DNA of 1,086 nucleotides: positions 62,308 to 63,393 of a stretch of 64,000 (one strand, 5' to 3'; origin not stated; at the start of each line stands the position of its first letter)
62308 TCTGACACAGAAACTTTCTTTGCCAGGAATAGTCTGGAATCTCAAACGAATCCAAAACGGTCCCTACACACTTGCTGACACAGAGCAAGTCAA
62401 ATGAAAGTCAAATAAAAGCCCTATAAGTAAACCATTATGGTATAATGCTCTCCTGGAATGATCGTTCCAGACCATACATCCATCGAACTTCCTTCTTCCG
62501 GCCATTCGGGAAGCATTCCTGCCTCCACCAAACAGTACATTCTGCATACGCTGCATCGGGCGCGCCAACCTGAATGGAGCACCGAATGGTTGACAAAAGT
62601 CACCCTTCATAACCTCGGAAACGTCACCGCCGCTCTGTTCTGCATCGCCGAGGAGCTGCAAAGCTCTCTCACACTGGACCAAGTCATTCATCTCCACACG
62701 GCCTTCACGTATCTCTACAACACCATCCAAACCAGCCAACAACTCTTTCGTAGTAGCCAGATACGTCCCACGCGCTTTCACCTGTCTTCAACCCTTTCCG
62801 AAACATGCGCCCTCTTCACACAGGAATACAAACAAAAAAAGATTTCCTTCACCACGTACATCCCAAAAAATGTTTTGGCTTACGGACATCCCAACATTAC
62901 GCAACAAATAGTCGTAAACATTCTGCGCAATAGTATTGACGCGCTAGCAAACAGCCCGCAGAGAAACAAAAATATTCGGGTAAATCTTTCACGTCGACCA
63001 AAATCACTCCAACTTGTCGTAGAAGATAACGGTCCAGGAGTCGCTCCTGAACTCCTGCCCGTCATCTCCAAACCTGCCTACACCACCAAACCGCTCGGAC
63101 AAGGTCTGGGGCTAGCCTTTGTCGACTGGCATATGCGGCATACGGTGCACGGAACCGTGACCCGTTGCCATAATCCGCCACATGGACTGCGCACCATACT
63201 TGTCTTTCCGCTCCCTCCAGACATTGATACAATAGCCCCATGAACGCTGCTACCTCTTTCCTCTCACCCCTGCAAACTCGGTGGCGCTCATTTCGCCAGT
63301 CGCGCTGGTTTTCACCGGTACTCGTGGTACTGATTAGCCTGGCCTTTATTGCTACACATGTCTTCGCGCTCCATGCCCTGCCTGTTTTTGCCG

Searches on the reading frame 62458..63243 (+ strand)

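Call 51: search_protein_families(library=pfam, proteins=[window:62458-63243:+], max_evalue=0.00001)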
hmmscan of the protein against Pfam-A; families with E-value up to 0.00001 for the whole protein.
window:62458-63243:+ (261 aa): 1 family
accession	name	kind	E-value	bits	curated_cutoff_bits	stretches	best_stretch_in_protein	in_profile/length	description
PF02518.31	HATPase_c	-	1e-15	58.5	26.4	1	146-253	4-110/111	Histidine kinase-, DNA gyrase B-, and HSP90-like ATPase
